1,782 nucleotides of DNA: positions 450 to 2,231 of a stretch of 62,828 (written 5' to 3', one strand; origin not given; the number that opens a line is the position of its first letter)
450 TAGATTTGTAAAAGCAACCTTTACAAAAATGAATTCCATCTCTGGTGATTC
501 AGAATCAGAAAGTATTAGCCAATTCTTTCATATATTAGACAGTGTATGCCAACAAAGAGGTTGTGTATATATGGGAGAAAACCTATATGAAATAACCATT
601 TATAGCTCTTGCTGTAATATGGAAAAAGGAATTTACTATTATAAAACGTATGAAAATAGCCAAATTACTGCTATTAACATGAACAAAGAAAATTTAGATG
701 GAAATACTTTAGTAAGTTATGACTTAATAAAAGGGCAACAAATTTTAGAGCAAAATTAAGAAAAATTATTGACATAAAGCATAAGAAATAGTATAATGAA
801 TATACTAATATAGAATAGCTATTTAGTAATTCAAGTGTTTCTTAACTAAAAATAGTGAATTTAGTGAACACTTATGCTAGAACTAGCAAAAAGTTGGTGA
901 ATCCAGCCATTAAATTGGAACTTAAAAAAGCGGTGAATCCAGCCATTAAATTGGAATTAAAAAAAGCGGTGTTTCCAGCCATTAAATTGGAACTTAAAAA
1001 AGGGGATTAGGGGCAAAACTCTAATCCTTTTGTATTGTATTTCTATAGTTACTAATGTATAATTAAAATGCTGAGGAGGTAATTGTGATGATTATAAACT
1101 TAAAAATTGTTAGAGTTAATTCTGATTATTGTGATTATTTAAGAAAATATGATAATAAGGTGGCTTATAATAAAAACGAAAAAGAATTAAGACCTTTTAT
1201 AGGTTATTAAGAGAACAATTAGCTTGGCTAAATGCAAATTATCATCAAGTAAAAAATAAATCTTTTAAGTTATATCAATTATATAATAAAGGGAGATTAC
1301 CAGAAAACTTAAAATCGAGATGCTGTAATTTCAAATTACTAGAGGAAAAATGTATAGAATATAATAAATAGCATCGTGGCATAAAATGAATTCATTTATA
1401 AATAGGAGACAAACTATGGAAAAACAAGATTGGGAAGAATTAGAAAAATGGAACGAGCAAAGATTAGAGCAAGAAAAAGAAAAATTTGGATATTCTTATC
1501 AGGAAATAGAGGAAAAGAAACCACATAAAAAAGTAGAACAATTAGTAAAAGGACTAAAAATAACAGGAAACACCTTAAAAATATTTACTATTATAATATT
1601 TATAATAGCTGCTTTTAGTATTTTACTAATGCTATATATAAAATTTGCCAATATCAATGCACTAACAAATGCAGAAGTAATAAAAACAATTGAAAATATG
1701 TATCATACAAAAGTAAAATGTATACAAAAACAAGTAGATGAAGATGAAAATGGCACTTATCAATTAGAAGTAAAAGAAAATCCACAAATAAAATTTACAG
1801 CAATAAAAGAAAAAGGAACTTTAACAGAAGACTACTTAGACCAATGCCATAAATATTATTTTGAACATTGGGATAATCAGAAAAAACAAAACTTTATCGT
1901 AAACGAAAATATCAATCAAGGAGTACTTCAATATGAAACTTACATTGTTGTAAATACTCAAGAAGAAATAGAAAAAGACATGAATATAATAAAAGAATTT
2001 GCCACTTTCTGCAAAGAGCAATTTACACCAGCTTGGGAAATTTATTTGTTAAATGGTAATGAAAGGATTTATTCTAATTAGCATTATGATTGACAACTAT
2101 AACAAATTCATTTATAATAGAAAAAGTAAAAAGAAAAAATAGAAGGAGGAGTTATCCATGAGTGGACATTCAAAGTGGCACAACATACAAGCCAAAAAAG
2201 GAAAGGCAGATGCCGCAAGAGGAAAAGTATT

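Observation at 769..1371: Type III (ToxIN/AbiQ-like) toxin-antitoxin locus: antitoxin repeats intact, toxin gene gutted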

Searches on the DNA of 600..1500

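Call 8: search_rna_families(source=window, start=600, end=1500, threshold=evalue, max_evalue=10, show_alignments=3)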
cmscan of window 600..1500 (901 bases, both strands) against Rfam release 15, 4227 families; matches with E-value up to 10: 1.
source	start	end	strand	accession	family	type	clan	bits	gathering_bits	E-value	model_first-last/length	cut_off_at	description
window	1027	1078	+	RF01162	sn668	Gene; snRNA; snoRNA; CD-box;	-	15.3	40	7.3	1-65/65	no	Small nucleolar RNA sn668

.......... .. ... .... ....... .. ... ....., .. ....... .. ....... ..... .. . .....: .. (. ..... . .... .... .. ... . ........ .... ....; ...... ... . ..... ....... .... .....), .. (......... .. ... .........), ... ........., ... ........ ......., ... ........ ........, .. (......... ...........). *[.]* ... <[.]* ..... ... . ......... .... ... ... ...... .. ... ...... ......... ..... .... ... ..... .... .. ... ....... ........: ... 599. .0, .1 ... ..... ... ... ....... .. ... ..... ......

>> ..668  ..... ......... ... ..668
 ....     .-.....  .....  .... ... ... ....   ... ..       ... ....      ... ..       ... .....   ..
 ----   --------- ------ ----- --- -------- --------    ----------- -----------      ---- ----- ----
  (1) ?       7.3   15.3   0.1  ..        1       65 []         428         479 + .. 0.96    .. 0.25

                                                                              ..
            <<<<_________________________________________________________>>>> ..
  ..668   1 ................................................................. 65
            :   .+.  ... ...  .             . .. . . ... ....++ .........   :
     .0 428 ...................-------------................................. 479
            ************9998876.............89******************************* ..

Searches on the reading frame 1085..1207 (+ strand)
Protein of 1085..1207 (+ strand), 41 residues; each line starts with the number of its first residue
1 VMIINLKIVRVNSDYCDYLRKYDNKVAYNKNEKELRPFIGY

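Call 9: search_protein_families(library=pfam, proteins=[window:1085-1207:+], max_evalue=10)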
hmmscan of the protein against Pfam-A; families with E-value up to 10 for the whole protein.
seq(41 aa): 1 family
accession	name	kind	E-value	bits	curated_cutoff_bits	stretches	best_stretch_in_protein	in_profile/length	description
PF13958.12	ToxN_toxin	-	4.9e-09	37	25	1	6-40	1-35/159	Toxin ToxN, type III toxin-antitoxin system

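Call 10: search_protein_families(library=padloc, proteins=[window:1085-1207:+], max_evalue=10)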
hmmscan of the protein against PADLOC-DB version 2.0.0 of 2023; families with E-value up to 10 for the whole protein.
seq(41 aa): 1 family
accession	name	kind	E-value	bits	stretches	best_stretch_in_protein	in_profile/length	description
PDLC02352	AbiQ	-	1.5e-05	23.3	1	7-40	2-32/160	AbiQ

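Call 11: search_protein_families(library=ncbifam, proteins=[window:1085-1207:+], max_evalue=10)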
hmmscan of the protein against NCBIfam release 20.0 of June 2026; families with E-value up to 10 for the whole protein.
seq(41 aa): 0 families

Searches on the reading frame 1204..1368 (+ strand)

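Call 9: search_protein_families(library=pfam, proteins=[window:1204-1368:+], max_evalue=10)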
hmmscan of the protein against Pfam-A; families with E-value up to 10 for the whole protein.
seq(55 aa): 1 family
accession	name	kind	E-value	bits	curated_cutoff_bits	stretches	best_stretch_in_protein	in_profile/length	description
PF13958.12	ToxN_toxin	-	3.2e-08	34.3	25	1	1-53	108-159/159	Toxin ToxN, type III toxin-antitoxin system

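Call 10: search_protein_families(library=padloc, proteins=[window:1204-1368:+], max_evalue=10)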
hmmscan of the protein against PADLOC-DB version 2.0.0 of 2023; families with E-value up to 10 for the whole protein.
seq(55 aa): 1 family
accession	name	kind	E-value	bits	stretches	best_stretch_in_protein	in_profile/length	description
PDLC02352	AbiQ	-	1.8e-08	32.8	1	1-55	106-159/160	AbiQ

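Call 11: search_protein_families(library=ncbifam, proteins=[window:1204-1368:+], max_evalue=10)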
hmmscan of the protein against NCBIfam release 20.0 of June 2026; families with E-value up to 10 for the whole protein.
seq(55 aa): 0 families

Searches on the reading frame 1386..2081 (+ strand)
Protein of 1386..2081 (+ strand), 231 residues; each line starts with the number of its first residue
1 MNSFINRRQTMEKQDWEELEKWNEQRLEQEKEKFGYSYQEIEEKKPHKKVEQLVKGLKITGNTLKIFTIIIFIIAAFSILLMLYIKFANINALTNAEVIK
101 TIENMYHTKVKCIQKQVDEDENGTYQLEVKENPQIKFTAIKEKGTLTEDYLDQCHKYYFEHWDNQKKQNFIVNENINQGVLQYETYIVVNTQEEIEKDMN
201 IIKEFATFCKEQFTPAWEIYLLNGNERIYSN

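Call 15: find_encoding_contigs(protein=window:1386-2081:+, flank=4000, max_places=10)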
Protein window:1386-2081:+ (231 aa): no gene with exactly this product is on record in the collection.

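Call 19: find_encoding_contigs(protein=window:1416-2081:+, flank=4000, max_places=10)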
Protein window:1416-2081:+ (221 aa): 2 contigs read that carry it; 2 places shown.
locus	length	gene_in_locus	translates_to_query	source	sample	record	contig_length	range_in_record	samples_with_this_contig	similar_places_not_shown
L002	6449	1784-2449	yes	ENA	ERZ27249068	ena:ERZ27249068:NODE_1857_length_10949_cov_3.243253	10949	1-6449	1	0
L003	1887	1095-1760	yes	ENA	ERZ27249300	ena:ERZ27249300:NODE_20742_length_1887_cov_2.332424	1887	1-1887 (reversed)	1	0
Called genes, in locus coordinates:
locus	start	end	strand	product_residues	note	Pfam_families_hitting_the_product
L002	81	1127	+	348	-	PF02275:CBAH, PF03417:AAT (weak)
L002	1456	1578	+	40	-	PF13958:ToxN_toxin (weak)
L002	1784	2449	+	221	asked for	-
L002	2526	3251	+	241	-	PF20772:TACO1_YebC_N, PF01709:Transcrip_reg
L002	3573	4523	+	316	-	PF19568:Spore_III_AA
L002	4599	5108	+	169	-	PF09548:Spore_III_AB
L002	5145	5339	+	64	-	PF06686:SpoIIIAC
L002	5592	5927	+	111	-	PF06686:SpoIIIAC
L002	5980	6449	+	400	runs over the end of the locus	PF09546:Spore_III_AE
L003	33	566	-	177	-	PF01098:FTSW_RODA_SPOVE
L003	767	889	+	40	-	PF13958:ToxN_toxin (weak)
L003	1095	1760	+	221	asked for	-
